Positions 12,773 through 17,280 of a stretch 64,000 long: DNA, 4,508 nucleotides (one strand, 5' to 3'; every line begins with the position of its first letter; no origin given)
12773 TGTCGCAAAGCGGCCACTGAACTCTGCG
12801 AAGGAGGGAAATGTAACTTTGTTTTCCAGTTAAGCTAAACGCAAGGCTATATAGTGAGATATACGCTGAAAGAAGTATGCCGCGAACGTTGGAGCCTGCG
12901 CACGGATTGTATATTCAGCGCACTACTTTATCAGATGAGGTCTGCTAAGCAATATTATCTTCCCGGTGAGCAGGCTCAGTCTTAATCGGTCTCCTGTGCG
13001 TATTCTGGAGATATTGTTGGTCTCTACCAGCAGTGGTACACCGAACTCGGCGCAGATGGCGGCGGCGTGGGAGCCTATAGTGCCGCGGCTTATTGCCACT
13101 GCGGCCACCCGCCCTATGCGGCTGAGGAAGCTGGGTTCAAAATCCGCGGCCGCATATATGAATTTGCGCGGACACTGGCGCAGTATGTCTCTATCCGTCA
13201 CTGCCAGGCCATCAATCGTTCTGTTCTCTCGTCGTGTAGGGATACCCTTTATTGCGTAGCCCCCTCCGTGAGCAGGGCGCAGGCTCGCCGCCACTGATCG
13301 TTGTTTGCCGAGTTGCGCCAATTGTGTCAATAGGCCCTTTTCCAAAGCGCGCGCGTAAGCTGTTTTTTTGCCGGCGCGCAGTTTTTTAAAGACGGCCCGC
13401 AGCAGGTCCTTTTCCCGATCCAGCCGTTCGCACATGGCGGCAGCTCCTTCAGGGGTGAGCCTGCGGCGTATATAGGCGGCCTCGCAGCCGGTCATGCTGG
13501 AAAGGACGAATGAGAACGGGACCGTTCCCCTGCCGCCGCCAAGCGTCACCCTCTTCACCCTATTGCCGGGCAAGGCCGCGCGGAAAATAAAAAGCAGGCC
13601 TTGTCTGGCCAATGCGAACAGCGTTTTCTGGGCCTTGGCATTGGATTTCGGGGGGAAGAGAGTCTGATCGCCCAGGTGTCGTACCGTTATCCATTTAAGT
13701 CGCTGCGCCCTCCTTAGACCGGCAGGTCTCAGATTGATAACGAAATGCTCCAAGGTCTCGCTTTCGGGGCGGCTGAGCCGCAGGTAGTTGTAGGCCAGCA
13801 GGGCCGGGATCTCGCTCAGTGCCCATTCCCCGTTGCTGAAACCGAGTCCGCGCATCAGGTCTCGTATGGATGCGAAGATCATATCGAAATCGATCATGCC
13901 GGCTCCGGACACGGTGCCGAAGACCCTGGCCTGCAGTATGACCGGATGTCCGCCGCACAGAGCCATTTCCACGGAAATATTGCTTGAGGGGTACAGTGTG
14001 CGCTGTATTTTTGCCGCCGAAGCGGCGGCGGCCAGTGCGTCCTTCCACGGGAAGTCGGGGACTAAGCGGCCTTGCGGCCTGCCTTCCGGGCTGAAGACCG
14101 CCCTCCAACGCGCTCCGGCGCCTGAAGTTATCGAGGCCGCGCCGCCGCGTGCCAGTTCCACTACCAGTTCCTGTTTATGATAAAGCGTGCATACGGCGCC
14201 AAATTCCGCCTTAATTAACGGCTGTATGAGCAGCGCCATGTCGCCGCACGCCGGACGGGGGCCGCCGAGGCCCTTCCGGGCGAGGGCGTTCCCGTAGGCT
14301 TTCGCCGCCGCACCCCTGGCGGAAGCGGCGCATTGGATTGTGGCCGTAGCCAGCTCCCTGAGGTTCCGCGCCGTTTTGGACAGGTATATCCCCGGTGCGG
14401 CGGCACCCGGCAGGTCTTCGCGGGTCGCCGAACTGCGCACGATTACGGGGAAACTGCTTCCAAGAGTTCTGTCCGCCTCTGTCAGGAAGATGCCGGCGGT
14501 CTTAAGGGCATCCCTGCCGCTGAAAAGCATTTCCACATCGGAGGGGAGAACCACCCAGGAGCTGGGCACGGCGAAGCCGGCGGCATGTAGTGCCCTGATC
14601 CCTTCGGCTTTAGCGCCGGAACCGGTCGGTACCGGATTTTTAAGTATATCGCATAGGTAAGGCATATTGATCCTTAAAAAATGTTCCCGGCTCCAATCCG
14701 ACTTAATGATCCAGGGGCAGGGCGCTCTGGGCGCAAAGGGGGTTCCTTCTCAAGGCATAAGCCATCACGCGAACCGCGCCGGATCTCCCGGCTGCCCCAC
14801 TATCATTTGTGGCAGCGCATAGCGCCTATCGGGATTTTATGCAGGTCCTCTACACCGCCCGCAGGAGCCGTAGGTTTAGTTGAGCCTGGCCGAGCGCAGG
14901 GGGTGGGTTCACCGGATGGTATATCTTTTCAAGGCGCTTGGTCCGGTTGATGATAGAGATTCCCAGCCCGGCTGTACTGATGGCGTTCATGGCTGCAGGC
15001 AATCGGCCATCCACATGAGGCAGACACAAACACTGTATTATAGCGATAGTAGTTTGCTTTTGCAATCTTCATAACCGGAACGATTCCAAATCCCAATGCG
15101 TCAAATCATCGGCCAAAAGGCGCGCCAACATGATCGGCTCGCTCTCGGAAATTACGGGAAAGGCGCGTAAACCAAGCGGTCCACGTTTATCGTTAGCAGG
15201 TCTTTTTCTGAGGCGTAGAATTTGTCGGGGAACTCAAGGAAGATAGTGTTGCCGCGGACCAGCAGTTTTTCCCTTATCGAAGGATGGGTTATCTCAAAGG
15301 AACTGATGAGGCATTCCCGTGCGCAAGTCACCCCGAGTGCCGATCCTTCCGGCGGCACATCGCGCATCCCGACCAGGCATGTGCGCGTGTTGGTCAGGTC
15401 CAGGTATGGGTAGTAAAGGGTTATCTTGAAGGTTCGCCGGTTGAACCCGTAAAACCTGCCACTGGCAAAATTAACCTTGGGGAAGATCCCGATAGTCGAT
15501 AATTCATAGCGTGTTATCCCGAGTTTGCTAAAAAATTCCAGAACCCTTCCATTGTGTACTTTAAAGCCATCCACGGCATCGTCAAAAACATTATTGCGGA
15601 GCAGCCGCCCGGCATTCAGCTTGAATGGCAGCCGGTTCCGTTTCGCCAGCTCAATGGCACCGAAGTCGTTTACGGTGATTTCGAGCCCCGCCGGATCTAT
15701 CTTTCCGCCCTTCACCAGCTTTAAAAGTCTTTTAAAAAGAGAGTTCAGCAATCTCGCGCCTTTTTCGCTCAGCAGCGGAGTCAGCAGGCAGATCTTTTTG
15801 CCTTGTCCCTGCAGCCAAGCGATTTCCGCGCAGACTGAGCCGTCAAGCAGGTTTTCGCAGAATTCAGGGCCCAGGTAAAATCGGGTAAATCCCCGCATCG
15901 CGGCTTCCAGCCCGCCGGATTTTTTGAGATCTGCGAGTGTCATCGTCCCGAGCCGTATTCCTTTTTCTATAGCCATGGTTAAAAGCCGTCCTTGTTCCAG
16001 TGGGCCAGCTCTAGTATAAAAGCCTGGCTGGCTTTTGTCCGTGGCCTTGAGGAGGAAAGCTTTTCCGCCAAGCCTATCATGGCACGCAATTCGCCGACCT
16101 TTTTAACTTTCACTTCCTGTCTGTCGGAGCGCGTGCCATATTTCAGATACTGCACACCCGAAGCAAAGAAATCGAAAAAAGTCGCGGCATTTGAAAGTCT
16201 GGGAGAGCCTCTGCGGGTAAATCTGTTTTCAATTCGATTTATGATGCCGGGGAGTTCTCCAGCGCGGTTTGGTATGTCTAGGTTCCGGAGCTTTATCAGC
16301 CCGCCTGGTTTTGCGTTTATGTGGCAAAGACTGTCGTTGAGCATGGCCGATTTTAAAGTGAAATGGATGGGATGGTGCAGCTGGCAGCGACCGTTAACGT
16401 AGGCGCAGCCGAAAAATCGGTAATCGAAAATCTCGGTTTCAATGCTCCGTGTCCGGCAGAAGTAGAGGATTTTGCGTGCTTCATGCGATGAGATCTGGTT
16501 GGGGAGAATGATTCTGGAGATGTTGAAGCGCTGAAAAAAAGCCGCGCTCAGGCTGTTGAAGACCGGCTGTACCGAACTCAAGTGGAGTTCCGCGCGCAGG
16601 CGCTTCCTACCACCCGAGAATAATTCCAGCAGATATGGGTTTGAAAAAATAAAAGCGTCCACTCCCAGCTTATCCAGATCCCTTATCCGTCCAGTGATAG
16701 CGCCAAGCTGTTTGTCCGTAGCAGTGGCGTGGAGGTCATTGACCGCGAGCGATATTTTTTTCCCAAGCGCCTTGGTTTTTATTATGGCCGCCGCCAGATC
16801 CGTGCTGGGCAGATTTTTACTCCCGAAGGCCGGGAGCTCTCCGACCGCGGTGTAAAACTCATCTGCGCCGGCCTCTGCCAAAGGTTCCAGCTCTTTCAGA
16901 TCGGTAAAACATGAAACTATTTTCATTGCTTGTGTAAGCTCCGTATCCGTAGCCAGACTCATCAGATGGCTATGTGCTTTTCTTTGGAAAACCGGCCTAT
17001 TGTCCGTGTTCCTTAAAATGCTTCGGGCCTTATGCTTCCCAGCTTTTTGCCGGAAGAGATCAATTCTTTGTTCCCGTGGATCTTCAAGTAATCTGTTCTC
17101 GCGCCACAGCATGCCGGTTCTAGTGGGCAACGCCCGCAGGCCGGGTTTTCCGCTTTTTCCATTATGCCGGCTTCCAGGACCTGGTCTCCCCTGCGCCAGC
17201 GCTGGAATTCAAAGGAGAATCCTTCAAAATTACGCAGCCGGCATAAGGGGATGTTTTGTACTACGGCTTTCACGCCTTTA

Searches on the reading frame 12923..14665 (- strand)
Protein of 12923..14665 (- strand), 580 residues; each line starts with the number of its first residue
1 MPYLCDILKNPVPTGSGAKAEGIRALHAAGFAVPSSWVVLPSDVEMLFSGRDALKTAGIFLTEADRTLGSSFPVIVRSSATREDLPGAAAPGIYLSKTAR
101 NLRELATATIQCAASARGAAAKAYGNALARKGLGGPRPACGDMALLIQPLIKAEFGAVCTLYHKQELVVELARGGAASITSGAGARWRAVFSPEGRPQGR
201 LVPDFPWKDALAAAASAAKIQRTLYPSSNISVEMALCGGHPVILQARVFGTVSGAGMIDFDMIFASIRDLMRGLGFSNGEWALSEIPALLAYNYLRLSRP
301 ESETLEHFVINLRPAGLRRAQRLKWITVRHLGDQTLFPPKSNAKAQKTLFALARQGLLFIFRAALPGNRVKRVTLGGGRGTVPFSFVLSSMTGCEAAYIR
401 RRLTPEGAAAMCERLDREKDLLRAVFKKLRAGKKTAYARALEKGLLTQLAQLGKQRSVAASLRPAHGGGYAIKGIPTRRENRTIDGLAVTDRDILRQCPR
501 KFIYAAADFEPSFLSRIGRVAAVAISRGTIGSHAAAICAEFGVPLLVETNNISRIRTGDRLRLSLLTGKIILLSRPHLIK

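Call 76: search_protein_families(library=pfam, proteins=[window:12923-14665:-], max_evalue=0.0001)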
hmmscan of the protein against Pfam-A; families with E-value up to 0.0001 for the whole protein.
window:12923-14665:- (580 aa): 2 families
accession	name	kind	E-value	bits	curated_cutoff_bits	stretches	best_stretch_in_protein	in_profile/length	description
PF00391.29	PEP-utilizers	-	1e-08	35.1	23.1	1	501-563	4-67/72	PEP-utilising enzyme, mobile domain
PF01326.24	PPDK_N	-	5e-06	26.5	27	1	68-154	96-178/328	Pyruvate phosphate dikinase, AMP/ATP-binding domain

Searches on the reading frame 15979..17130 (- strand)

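Call 76: search_protein_families(library=pfam, proteins=[window:15979-17130:-], max_evalue=0.0001)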
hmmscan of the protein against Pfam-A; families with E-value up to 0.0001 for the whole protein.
window:15979-17130:- (383 aa): 1 family
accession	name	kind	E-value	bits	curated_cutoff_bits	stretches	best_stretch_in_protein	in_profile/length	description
PF01136.24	Peptidase_U32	-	1.4e-12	47.9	22.4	1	148-255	7-108/233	Peptidase family U32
